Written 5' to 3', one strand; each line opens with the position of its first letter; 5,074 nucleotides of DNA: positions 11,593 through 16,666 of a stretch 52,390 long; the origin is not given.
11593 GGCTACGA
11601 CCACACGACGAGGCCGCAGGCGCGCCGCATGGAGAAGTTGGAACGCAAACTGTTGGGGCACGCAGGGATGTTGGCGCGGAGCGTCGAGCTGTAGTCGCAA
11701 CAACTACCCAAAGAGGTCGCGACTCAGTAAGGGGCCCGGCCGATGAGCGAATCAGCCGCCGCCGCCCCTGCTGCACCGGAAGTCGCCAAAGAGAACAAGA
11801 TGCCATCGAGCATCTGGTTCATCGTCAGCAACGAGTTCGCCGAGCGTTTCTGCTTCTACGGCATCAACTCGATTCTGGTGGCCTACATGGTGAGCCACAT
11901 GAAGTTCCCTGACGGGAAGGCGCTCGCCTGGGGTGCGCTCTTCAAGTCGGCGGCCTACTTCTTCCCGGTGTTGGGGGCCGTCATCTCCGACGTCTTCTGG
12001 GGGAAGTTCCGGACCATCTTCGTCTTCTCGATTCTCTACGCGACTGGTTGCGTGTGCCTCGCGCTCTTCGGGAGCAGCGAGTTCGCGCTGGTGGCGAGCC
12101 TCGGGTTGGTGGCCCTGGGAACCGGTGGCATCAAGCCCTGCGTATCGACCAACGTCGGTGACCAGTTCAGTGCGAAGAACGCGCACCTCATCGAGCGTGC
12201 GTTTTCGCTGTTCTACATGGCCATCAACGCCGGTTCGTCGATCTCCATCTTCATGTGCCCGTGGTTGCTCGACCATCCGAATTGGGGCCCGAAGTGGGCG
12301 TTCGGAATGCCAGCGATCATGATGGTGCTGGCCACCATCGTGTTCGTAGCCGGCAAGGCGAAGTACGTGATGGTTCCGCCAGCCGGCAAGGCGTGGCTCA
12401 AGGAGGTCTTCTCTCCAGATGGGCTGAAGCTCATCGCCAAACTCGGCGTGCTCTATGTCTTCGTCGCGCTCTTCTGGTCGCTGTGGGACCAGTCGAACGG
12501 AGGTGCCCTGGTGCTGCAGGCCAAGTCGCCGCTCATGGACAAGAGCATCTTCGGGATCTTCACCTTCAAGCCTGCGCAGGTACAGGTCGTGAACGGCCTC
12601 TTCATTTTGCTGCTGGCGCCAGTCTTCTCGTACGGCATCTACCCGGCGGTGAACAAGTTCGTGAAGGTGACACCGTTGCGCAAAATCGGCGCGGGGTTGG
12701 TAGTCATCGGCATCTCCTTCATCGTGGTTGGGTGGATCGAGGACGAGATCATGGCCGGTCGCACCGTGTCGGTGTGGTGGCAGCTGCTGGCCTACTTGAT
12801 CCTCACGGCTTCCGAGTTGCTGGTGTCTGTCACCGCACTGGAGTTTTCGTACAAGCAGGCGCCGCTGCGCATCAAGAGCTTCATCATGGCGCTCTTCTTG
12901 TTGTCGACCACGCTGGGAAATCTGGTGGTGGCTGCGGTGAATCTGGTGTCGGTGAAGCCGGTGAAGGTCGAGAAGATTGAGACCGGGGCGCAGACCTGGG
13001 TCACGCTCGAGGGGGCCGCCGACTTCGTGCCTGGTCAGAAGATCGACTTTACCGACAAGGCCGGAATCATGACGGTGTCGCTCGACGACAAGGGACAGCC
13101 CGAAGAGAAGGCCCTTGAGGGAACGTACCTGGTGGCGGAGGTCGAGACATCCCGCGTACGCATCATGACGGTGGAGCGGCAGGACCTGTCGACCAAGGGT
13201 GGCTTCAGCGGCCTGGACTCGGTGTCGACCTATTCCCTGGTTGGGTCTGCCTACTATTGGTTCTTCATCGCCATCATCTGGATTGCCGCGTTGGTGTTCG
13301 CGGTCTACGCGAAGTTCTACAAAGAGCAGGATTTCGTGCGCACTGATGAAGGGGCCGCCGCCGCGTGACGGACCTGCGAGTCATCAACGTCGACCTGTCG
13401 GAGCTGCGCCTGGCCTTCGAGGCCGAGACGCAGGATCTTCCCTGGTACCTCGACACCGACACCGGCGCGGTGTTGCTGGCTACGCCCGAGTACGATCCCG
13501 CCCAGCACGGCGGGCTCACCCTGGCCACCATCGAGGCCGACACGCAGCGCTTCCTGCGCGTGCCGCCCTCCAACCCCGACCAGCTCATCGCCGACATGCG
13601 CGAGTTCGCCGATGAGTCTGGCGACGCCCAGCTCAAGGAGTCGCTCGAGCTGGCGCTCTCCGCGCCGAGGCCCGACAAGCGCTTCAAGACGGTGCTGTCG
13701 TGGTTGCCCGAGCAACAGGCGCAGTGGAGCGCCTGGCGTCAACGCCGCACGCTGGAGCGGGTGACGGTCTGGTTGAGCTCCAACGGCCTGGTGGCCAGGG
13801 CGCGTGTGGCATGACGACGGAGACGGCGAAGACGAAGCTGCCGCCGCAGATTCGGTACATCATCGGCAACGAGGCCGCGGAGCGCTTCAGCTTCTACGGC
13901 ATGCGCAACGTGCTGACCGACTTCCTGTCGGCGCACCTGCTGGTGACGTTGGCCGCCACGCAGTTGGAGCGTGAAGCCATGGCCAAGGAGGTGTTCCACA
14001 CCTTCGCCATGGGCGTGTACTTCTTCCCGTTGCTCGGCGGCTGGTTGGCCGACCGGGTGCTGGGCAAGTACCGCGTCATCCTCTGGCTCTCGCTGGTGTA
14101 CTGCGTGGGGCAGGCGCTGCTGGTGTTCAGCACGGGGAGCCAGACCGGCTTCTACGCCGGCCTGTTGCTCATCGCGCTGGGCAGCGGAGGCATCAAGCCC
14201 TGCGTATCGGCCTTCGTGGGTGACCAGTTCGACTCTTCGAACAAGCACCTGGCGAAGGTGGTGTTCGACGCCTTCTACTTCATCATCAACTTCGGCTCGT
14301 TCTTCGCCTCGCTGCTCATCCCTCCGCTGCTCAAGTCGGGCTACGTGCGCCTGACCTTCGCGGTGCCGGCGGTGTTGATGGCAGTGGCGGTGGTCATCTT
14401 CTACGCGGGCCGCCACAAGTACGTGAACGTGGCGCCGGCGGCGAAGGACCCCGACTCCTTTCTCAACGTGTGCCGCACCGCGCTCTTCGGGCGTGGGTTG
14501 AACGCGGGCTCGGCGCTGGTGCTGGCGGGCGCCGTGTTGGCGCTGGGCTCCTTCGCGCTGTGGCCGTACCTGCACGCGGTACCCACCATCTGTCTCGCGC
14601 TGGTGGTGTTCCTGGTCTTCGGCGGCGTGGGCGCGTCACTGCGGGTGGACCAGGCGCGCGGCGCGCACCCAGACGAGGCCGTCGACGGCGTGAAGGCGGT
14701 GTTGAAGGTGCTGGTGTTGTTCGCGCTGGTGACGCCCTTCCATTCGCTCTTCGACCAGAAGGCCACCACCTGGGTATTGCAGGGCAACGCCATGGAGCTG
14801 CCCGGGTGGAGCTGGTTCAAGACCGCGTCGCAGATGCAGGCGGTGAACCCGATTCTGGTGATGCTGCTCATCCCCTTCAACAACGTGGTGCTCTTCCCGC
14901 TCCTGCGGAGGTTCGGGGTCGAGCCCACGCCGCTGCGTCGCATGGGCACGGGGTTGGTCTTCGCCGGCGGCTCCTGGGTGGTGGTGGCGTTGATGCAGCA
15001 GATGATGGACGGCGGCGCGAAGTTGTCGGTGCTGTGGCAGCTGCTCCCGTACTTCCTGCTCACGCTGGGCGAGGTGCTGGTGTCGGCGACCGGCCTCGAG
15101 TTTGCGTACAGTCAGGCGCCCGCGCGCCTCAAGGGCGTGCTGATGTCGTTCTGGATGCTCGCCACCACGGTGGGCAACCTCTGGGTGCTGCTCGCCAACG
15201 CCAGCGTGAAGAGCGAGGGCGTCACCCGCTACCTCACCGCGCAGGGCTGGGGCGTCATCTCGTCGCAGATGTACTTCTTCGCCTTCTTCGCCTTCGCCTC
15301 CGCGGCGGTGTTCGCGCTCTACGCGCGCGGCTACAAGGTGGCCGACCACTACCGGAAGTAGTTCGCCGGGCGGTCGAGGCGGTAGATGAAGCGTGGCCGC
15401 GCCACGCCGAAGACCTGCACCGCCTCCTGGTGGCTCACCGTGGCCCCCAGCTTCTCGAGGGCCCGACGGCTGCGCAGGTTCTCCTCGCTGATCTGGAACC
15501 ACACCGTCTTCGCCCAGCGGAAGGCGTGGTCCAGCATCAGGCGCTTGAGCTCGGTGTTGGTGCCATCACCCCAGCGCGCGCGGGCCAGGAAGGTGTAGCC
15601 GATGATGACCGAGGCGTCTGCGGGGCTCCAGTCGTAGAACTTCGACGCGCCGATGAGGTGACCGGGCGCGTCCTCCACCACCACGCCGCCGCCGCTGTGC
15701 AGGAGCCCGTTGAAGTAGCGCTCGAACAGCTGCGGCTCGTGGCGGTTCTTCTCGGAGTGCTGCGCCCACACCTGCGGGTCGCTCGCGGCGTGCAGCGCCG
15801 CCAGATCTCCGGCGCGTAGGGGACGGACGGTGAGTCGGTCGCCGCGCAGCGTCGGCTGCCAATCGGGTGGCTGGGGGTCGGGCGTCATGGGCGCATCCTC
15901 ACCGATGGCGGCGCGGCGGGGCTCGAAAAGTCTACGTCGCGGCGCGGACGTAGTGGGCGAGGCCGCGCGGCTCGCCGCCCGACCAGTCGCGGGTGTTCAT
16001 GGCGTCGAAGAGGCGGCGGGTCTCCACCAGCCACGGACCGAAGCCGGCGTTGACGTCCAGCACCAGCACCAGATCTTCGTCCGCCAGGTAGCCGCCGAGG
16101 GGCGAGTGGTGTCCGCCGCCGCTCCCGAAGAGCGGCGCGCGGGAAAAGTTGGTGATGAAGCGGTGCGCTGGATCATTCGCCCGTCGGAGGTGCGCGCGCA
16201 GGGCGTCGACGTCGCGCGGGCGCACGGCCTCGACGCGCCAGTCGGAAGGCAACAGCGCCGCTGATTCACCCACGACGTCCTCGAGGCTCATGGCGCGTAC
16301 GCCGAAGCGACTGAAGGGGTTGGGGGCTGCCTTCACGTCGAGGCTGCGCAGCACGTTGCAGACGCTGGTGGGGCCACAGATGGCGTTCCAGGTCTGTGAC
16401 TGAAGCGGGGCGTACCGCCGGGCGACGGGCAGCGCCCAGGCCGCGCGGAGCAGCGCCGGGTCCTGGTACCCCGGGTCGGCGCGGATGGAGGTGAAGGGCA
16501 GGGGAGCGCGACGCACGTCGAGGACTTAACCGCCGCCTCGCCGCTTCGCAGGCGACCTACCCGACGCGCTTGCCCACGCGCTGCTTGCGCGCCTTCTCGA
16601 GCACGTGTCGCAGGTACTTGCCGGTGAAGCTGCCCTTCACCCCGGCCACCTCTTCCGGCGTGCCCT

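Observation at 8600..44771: Canonical ape gene order is split between apeM and apeN by about 36 kb of unrelated core genes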

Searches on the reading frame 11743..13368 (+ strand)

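Call 8: search_protein_families(library=pfam, proteins=[window:11743-13368:+], max_evalue=0.001)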
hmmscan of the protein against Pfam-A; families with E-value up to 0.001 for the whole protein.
window:11743-13368:+ (541 aa): 2 families
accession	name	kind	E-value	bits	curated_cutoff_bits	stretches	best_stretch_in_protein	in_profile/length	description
PF00854.27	PTR2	-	9.4e-68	229.3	27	2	89-218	1-135/392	POT family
PF07690.21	MFS_1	-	2.7e-11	43.4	33.4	1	33-395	7-345/347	Major Facilitator Superfamily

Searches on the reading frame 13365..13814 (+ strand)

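Call 8: search_protein_families(library=pfam, proteins=[window:13365-13814:+], max_evalue=0.001)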
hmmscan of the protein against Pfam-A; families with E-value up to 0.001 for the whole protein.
window:13365-13814:+ (149 aa): 1 family
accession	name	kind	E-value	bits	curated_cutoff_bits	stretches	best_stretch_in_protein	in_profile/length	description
PF03682.18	UPF0158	-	4.4e-08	33.7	21.1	1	17-142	14-139/157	Uncharacterised protein family (UPF0158)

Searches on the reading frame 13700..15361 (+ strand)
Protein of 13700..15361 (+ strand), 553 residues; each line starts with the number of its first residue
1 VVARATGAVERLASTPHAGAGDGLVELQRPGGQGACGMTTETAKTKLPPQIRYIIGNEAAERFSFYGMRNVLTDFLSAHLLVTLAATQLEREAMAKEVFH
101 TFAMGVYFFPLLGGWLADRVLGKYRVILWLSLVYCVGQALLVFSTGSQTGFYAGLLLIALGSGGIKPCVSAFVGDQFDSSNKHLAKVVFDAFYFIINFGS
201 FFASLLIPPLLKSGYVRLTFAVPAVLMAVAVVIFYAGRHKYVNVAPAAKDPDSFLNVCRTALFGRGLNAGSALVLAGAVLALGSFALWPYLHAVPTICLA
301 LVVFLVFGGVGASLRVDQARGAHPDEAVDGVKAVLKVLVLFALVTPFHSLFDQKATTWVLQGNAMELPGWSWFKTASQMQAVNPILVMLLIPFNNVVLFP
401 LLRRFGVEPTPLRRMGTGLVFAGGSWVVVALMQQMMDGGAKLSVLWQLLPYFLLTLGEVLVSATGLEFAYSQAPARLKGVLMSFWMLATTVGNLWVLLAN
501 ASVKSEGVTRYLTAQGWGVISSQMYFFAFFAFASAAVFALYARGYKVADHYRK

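Call 8: search_protein_families(library=pfam, proteins=[window:13700-15361:+], max_evalue=0.001)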
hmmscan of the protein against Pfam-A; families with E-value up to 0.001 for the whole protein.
window:13700-15361:+ (553 aa): 2 families
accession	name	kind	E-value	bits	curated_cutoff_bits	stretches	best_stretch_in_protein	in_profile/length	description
PF00854.27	PTR2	-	1.1e-69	235.7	27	1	124-494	1-370/392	POT family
PF07690.21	MFS_1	-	8.9e-13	48.3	33.4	1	98-249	37-187/347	Major Facilitator Superfamily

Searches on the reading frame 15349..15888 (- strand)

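Call 8: search_protein_families(library=pfam, proteins=[window:15349-15888:-], max_evalue=0.001)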
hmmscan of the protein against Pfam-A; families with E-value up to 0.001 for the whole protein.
window:15349-15888:- (179 aa): 2 families
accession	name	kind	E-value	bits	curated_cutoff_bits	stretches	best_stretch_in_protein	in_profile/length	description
PF13302.13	Acetyltransf_3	-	2e-20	74.3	25.4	1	18-150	1-138/138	Acetyltransferase (GNAT) domain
PF00583.31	Acetyltransf_1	-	3.3e-05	24.6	20.7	1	50-148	16-115/116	Acetyltransferase (GNAT) family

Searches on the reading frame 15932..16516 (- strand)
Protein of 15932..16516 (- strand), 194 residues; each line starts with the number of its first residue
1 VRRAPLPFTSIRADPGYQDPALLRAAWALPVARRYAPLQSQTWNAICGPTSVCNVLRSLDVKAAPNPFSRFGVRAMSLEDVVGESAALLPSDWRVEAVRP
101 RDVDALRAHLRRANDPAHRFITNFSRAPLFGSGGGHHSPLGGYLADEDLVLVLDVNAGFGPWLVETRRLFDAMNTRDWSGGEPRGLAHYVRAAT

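Call 8: search_protein_families(library=pfam, proteins=[window:15932-16516:-], max_evalue=0.001)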
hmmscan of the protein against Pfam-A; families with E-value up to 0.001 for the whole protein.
window:15932-16516:- (194 aa): 1 family
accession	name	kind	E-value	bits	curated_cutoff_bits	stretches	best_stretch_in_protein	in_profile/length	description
PF05023.20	Phytochelatin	-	1.2e-23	83.9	24.9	1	21-185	20-209/210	Phytochelatin synthase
